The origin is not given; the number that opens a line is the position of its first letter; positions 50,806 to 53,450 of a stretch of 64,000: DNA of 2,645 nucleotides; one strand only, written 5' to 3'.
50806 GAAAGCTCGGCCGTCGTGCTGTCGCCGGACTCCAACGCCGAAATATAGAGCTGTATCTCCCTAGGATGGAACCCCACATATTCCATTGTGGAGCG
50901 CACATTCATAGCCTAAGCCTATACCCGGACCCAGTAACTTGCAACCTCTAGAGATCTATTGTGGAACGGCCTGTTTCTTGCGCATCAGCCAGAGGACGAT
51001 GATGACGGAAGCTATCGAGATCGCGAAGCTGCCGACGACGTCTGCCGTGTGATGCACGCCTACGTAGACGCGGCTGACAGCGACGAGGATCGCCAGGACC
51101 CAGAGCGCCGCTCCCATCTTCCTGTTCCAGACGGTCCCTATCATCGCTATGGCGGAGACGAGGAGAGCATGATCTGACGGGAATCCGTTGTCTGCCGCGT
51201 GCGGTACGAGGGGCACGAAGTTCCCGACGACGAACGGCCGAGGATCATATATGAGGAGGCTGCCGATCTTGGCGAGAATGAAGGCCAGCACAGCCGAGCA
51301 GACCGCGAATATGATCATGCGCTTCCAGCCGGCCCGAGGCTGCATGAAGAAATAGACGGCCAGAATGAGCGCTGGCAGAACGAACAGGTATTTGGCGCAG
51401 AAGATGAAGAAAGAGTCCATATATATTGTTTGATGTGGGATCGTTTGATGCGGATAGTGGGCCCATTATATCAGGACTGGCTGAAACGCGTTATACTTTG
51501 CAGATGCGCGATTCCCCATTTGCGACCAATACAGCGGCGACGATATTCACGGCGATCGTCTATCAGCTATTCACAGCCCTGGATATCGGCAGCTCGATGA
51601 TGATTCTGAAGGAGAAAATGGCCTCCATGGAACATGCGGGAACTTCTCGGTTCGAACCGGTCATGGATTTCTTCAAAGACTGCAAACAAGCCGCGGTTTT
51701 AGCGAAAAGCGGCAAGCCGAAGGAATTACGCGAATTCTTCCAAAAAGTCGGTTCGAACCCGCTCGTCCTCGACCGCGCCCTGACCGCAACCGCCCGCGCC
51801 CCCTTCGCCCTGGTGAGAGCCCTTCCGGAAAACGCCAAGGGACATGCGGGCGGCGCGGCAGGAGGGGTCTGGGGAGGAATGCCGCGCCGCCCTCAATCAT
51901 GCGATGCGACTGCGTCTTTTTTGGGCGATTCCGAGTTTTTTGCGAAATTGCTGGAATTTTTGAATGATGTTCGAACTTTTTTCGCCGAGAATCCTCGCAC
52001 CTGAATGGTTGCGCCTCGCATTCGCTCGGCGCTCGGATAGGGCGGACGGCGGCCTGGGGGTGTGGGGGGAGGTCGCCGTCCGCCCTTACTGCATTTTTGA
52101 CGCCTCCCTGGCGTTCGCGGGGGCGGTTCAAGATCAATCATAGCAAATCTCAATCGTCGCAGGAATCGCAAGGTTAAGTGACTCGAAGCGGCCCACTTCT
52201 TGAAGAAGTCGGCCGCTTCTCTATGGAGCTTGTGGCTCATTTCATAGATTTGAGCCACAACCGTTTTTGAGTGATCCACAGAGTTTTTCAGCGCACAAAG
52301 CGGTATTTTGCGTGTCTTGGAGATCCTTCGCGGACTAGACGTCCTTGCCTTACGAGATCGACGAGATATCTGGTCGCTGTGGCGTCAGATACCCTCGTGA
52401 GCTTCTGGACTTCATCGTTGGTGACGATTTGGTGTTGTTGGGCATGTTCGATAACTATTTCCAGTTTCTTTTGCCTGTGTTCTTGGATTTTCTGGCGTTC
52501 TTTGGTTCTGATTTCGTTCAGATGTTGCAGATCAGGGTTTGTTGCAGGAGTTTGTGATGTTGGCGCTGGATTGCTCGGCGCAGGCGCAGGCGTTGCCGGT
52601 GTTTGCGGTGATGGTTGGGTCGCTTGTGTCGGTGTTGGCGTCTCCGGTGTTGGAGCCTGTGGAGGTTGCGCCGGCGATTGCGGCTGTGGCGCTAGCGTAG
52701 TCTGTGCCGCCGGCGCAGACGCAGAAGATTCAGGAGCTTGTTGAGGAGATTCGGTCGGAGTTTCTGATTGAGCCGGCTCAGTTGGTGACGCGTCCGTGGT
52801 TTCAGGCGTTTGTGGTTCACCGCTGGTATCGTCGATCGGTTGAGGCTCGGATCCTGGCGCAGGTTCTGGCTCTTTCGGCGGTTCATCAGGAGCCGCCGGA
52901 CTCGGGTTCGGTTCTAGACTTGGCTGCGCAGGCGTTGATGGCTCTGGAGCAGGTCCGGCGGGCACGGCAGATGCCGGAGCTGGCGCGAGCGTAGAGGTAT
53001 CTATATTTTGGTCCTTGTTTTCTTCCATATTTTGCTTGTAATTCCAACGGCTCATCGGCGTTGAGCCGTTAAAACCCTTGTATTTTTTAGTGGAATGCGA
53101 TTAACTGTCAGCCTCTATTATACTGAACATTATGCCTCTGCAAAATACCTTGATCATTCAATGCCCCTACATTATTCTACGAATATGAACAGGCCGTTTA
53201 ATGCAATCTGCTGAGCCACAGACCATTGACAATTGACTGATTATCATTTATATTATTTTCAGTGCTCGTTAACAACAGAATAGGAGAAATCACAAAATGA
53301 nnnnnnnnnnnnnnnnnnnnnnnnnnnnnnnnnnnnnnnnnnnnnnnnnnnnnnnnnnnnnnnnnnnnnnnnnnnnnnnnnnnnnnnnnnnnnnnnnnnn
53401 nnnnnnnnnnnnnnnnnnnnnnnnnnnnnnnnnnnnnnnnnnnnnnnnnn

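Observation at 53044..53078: Conserved about 35-nt palindromic element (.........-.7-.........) present twice, each time 27-28 nt upstream of a gene start in the island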

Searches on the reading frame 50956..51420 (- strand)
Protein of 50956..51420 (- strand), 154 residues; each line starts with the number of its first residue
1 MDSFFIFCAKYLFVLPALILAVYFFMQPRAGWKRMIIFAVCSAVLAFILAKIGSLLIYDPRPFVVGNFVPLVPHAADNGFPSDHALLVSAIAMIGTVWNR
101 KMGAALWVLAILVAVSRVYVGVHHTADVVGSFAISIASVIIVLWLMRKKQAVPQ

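Call 64: search_protein_families(library=pfam, proteins=[window:50956-51420:-], max_evalue=0.001)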
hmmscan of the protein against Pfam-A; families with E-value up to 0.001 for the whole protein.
window:50956-51420:- (154 aa): 1 family
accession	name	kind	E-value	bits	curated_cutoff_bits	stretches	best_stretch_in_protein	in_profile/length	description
PF01569.27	PAP2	-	1.6e-16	60.7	27.2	1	41-149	7-128/130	PAP2 superfamily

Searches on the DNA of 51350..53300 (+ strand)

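Call 68: build_rna_model(alignment_id=A4, structure=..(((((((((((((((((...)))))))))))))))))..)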
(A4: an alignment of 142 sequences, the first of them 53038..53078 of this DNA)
Model R1 built from alignment A4 (142 sequences, 41 columns); structure: as given.
model positions 41; base pairs 17; branch points 0; effective number of sequences 142; information 0.963 bits per position. Calibrated on 0.2 Mb of random sequence (short: E-values are rough).
structure used (alignment columns):
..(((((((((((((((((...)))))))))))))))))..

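Call 69: search_rna_families(source=window, start=52100, end=53300, threshold=evalue, max_evalue=5)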
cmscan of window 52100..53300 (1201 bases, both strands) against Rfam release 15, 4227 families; matches with E-value up to 5: 3.
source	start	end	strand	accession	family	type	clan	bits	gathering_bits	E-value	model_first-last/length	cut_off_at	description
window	52677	52728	+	RF01556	TB9Cs3H2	Gene; snRNA; snoRNA; HACA-box;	-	15.8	50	3.7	1-63/63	no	Trypanosomatid snoRNA TB9Cs3H2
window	53155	53281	-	RF00067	SNORD15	Gene; snRNA; snoRNA; CD-box;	CL00045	15.2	75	1.3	1-146/146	no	Small nucleolar RNA SNORD15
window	52147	52255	+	RF02479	GlsR13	Gene; snRNA; snoRNA; CD-box;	-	14.5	100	3.4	1-100/100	no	Small nucleolar RNA GlsR13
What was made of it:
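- On Any Rfam RNA family: Nothing relevant appeared at the E-value threshold (call 69).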

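Call 70: search_with_rna_model(model_id=R1, source=window, filters=off, max_evalue=10, show_alignments=6)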
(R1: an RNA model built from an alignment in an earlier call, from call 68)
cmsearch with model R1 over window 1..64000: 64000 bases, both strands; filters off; matches with E-value up to 10: 4.
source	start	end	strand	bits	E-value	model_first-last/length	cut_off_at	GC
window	53038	53078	-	41.2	2e-12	1-41/41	no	0.51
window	53038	53078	+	41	2.5e-12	1-41/41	no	0.51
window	58868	58908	+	31.4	1.4e-08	1-41/41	no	0.46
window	58868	58908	-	28.6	1.8e-07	1-41/41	no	0.46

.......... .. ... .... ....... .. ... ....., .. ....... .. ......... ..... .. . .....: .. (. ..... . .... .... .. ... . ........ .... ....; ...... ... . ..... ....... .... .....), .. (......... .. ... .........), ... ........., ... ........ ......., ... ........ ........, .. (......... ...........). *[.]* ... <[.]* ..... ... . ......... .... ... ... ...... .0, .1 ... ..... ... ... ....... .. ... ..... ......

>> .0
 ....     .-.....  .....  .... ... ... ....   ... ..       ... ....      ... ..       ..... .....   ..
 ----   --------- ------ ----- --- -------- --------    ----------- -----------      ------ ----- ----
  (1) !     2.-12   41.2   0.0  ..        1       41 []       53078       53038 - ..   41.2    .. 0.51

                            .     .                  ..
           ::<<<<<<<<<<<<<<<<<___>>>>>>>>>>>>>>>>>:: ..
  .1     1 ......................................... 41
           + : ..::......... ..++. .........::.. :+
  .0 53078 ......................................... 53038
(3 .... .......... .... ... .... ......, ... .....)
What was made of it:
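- On REP/RAYT system: The 64-kb window holds only 2 canonical copies (call 70).
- Checked: A covariance model of the family, run over the whole window with filters off, also finds only these two sites (call 70).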

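Call 80: search_rna_families(source=window, start=51350, end=52300, threshold=evalue, max_evalue=1)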
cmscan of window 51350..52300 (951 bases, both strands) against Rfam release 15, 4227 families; matches with E-value up to 1: 0.
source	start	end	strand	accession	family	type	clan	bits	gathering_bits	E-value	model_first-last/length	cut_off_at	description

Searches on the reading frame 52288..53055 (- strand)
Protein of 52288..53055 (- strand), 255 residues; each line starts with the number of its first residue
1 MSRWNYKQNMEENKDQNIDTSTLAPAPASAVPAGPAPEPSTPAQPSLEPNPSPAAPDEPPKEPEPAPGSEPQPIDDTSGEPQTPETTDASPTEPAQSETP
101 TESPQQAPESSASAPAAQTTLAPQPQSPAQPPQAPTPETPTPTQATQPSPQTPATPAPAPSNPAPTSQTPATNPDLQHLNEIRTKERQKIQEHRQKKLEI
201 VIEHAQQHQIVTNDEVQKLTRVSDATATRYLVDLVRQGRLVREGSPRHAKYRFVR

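Call 13: search_protein_families(library=pfam, proteins=[window:52288-53055:-], max_evalue=0.01)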
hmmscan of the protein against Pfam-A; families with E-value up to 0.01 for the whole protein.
window:52288-53055:- (255 aa): 1 family
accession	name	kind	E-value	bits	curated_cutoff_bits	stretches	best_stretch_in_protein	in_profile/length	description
PF06163.17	DUF977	-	0.0054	17.2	22.1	1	187-244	3-60/134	Bacterial protein of unknown function (DUF977)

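Call 41: search_protein_families(library=ncbifam, proteins=[window:52288-53028:-], max_evalue=0.01)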
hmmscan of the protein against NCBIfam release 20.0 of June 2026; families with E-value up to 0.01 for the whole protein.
window:52288-53028:- (246 aa): 1 family
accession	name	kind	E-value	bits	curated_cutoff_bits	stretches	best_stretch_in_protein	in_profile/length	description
NF005846.3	PRK07764.1-6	equivalog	0.00021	20.5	625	1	15-204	393-584/628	DNA polymerase III subunit gamma and tau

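Call 65: search_protein_families(library=padloc, proteins=[window:52288-53028:-], max_evalue=0.01)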
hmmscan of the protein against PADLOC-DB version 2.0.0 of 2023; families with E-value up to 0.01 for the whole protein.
window:52288-53028:- (246 aa): 2 families
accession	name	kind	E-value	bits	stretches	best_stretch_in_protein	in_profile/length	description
PDLC03963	SoFic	-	5.5e-07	27.3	1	166-242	270-349/361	-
PDLC05078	PDC-S72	-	0.0015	15.6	1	166-245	293-374/377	-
